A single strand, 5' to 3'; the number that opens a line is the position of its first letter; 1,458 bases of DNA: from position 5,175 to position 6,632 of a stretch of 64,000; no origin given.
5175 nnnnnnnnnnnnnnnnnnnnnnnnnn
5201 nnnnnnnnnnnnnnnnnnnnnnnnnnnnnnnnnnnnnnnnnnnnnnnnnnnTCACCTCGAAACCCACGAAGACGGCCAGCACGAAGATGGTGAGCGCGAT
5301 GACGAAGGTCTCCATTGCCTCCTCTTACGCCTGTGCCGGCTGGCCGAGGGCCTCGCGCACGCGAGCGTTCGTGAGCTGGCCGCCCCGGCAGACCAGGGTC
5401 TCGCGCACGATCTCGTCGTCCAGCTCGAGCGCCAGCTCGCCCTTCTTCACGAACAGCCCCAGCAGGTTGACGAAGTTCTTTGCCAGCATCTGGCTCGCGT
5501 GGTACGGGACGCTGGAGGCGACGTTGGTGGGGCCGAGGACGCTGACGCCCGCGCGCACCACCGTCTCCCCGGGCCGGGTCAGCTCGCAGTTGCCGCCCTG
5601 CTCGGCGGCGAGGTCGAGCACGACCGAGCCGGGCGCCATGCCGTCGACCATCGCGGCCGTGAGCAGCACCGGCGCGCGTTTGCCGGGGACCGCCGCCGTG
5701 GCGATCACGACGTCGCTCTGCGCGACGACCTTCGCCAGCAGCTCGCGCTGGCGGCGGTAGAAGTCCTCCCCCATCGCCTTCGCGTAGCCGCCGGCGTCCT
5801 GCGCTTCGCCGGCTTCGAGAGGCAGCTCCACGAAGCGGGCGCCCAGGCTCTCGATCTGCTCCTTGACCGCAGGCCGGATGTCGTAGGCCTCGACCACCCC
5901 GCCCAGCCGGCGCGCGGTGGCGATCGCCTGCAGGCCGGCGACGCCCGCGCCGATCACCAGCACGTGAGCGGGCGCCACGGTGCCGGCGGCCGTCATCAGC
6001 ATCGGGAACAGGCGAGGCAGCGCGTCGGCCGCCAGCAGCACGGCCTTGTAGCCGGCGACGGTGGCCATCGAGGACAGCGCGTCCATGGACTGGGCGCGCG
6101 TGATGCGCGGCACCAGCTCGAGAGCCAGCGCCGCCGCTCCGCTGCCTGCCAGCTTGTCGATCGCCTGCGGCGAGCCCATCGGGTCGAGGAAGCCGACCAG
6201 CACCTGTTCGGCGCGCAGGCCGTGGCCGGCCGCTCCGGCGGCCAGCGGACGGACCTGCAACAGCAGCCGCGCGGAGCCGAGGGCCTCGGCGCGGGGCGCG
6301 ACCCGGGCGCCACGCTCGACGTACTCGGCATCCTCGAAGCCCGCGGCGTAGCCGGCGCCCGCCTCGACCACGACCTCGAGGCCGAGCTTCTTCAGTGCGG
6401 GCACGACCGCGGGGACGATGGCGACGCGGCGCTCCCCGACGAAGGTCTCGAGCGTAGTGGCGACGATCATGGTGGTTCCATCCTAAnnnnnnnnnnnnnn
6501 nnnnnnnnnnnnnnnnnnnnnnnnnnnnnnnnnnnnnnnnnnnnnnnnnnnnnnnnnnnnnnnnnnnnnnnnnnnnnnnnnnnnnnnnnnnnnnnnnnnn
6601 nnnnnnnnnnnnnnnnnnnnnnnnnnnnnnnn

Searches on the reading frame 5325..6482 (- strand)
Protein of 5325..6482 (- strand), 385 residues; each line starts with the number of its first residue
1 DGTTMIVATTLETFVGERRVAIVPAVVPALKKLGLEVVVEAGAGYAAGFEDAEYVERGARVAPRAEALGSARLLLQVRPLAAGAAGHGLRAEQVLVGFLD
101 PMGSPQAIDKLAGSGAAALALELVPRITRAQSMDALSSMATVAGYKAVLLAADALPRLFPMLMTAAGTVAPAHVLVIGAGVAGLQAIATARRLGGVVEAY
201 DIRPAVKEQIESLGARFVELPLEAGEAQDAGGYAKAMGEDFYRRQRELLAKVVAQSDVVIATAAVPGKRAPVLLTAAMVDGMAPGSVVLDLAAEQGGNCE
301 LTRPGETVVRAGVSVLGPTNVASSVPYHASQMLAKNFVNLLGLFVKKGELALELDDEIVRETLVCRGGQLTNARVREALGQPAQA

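Call 89: search_protein_families(library=pfam, proteins=[window:5325-6482:-], max_evalue=0.0001)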
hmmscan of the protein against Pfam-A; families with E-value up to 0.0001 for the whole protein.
window:5325-6482:- (385 aa): 2 families
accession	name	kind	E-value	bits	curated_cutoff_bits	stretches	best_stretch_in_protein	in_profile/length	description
PF01262.27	AlaDh_PNT_C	-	3.7e-65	219.8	23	1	147-372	1-213/214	Alanine dehydrogenase/PNT, C-terminal domain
PF05222.21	AlaDh_PNT_N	-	5.3e-36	124.3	30.4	1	12-143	5-136/136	Alanine dehydrogenase/PNT, N-terminal domain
